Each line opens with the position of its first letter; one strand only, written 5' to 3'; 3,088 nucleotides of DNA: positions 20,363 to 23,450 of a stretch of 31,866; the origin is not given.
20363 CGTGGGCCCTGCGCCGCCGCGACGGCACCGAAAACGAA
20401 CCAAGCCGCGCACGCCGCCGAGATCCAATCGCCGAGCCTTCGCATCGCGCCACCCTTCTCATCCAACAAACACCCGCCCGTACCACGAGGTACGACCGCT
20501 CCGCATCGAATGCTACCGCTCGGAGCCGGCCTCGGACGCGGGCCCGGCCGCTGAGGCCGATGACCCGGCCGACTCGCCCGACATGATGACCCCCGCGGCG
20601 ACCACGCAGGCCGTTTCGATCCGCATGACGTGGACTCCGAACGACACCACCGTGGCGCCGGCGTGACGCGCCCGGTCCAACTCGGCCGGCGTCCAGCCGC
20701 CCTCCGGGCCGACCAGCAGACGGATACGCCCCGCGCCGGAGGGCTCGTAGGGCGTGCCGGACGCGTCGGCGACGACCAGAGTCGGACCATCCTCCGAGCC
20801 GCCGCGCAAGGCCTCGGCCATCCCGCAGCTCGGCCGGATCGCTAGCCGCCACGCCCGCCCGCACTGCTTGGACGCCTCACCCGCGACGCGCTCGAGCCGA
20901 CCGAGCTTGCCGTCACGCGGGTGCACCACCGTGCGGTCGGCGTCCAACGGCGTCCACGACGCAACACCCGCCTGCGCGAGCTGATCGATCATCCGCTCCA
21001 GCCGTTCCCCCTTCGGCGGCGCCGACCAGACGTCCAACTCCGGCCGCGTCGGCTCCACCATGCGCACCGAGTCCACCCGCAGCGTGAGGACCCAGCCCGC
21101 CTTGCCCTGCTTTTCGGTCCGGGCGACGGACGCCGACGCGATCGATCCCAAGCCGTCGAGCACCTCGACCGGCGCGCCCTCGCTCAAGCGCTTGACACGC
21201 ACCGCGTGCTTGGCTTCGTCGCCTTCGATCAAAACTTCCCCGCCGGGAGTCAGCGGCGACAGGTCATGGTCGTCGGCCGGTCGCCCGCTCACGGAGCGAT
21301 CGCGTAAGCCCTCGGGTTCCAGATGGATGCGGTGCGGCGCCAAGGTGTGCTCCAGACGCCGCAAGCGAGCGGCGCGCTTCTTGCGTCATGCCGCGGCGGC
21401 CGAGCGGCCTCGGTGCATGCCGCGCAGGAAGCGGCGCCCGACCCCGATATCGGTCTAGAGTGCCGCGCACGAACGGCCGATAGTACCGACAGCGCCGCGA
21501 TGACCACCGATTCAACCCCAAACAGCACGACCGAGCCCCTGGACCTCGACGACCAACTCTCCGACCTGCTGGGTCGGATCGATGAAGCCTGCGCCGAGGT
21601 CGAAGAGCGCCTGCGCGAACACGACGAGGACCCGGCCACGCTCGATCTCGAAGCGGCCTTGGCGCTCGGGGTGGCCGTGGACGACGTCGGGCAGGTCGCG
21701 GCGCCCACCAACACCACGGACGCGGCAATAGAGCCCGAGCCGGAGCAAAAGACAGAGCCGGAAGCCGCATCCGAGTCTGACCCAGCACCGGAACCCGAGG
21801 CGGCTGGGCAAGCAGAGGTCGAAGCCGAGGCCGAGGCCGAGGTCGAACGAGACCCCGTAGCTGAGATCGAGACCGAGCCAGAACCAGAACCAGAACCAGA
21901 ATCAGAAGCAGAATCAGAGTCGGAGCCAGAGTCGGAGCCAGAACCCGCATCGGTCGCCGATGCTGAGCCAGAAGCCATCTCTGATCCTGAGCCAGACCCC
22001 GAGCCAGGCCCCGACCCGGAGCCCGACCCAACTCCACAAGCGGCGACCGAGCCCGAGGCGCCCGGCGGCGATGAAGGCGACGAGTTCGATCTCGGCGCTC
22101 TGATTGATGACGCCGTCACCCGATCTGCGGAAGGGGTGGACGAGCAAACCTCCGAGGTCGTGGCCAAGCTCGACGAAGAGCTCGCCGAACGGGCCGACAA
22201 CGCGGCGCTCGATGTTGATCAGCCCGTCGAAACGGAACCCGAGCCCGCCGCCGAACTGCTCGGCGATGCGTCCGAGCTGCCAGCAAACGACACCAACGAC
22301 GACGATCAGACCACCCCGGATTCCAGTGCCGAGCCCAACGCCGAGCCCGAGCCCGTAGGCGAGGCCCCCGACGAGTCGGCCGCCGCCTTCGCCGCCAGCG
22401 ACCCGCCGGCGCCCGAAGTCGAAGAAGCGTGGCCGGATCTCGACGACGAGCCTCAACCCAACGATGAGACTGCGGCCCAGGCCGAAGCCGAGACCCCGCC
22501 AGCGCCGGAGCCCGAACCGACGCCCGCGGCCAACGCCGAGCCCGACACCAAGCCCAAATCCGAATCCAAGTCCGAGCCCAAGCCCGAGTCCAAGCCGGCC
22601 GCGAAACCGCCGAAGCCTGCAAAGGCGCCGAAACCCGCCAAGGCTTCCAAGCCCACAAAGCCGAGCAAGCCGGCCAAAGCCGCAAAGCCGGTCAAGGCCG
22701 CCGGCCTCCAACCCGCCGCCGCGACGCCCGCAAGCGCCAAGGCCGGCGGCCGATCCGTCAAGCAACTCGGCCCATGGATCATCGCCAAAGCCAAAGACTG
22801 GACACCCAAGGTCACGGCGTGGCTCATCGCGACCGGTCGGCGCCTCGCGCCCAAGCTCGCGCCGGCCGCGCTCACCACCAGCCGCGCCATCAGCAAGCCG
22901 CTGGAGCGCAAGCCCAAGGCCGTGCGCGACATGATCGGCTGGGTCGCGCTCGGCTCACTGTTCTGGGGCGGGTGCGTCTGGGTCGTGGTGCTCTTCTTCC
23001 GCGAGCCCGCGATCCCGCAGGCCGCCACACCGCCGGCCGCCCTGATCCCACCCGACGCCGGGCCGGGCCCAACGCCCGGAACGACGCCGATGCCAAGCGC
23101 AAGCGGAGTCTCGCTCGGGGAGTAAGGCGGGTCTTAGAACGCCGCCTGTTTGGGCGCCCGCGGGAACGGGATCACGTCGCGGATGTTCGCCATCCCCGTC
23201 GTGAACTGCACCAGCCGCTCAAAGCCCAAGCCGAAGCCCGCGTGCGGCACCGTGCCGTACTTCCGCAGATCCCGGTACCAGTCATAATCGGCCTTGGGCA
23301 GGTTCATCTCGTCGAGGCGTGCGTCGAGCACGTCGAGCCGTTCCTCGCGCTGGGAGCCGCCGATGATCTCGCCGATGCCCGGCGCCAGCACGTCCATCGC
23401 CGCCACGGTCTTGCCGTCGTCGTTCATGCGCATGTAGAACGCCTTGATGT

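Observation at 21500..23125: Membrane-anchored, highly acidic disordered protein with a histone-H1/AlgP-like KP repeat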

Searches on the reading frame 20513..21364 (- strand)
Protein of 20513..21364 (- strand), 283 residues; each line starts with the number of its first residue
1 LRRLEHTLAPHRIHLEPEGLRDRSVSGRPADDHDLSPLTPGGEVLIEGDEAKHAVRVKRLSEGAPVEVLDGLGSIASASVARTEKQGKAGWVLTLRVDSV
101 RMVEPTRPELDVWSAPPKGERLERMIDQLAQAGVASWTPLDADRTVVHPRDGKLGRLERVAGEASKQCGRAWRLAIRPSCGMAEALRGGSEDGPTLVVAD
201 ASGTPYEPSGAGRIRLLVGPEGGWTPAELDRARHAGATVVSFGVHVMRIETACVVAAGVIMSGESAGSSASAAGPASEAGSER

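Call 21: search_protein_families(library=pfam, proteins=[window:20513-21364:-], max_evalue=0.00001)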
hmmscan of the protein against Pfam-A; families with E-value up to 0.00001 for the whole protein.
window:20513-21364:- (283 aa): 2 families
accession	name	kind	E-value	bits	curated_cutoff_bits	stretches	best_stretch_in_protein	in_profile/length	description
PF04452.19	Methyltrans_RNA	-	2.2e-31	109.1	23.9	1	109-260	6-164/165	RNA methyltransferase domain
PF20260.4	PUA_4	-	5.5e-07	30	23.9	1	46-85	1-40/48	RNA methyltransferase PUA domain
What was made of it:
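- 20513..21364 (-): rsmE (16S rRNA methyltransferase). It is transcribed divergently from the target gene across a 135-bp spacer. Pfam Methyltrans_RNA and PUA_4 (call 21).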

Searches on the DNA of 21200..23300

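Call 71: search_rna_families(source=window, start=21200, end=23300, threshold=evalue, max_evalue=1)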
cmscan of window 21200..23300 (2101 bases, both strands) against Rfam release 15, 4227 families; matches with E-value up to 1: 0.
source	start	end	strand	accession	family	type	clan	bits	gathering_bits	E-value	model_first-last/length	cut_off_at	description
